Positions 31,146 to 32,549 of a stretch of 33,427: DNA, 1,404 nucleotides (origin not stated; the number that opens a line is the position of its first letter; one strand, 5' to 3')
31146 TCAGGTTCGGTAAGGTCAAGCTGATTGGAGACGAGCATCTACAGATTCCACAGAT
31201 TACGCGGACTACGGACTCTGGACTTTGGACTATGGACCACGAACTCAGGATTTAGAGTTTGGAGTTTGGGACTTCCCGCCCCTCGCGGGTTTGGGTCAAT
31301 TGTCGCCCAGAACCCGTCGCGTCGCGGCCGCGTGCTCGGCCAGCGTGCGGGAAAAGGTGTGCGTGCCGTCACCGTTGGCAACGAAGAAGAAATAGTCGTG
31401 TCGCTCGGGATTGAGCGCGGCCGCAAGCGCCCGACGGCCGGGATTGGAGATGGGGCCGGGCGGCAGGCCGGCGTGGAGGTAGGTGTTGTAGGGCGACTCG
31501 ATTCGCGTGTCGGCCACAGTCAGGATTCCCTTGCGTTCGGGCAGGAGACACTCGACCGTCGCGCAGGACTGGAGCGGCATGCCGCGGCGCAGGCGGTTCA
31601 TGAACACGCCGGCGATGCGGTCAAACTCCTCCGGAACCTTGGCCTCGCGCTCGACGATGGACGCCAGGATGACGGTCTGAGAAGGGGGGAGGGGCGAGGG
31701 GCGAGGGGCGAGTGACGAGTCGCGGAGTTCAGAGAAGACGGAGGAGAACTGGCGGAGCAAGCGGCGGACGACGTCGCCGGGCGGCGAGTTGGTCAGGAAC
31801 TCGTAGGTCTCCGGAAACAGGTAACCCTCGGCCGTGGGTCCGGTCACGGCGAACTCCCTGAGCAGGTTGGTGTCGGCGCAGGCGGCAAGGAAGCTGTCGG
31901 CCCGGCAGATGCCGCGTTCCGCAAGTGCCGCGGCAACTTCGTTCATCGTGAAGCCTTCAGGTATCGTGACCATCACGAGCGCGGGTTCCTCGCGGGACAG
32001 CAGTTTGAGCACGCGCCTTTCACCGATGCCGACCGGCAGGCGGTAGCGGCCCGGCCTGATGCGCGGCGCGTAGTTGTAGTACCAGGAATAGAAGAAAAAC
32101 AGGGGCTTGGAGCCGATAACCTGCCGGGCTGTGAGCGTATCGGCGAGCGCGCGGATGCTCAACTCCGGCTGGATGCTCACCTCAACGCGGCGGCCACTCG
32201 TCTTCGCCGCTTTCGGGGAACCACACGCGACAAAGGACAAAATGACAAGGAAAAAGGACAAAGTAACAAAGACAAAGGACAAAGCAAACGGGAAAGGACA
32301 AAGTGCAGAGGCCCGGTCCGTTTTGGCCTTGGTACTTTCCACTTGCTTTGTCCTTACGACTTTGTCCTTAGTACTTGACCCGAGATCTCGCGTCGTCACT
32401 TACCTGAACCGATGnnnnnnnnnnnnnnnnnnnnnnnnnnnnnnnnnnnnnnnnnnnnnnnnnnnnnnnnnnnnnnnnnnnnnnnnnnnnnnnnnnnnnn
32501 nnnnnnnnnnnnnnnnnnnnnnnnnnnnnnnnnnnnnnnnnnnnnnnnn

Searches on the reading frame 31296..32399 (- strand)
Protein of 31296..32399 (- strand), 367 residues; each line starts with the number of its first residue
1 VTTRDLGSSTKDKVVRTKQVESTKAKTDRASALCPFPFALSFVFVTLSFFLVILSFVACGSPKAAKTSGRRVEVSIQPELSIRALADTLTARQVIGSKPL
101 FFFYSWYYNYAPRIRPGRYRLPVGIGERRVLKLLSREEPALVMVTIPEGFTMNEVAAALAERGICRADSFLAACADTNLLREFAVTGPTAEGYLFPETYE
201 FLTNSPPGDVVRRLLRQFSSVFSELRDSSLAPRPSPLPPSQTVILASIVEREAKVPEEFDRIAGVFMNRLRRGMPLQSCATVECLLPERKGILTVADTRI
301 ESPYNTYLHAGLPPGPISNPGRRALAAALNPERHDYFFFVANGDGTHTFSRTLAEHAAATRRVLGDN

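Call 7: search_protein_families(library=pfam, proteins=[window:31296-32399:-], max_evalue=0.01)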
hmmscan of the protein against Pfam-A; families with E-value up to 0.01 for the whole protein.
window:31296-32399:- (367 aa): 1 family
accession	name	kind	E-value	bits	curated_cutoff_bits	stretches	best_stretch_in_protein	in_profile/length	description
PF02618.21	YceG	-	6.3e-79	265.7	32.4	1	74-361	1-274/275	YceG-like family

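Call 8: search_protein_families(library=ncbifam, proteins=[window:31296-32399:-], max_evalue=0.01)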
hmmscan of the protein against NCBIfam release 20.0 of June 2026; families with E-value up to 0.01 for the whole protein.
window:31296-32399:- (367 aa): 2 families
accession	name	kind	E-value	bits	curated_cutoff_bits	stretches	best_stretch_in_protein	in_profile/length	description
TIGR00247.1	TIGR00247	hypoth_equivalog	1.1e-61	208.9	103.4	1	40-361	8-338/347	endolytic transglycosylase MltG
NF007619.0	PRK10270.1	equivalog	8.6e-35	120.4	532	1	83-360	51-327/340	cell division protein YceG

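Call 58: find_homologous_proteins(query=window:31296-32399:-, max_evalue=1e-20)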
Query window:31296-32399:- (367 aa): 7827 proteins with E <= 1e-20 among 8000 candidates; the best 120 are listed.
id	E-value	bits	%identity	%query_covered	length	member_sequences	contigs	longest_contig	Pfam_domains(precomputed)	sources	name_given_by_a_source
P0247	1.8e-227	772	100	95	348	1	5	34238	PF02618.22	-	-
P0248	9.7e-174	595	79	96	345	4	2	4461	PF02618.22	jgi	jgi:UPF0755 protein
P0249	9.2e-163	559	73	98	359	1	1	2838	PF02618.22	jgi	jgi:UPF0755 protein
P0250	1.6e-162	558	79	87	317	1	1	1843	PF02618.22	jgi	jgi:UPF0755 protein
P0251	2.4e-162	558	72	98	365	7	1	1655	PF02618.22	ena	-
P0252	2.9e-162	558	76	94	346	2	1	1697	PF02618.22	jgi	-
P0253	9.4e-162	556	73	96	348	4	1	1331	PF02618.22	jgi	jgi:UPF0755 protein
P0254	1.9e-160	552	73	96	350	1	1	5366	PF02618.22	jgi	jgi:UPF0755 protein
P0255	4.1e-160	551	75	95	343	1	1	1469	PF02618.22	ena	-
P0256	2.9e-159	548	80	86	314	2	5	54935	PF02618.22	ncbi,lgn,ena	-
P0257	1.8e-158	545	75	92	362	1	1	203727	PF02618.22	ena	-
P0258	2.6e-158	545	72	97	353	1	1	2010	PF02618.22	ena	-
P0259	6.1e-157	540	72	96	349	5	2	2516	PF02618.22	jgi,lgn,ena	-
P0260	3.9e-156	537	72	95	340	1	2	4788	PF02618.22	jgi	jgi:UPF0755 protein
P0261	4.1e-156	537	74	95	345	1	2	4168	PF02618.22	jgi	jgi:UPF0755 protein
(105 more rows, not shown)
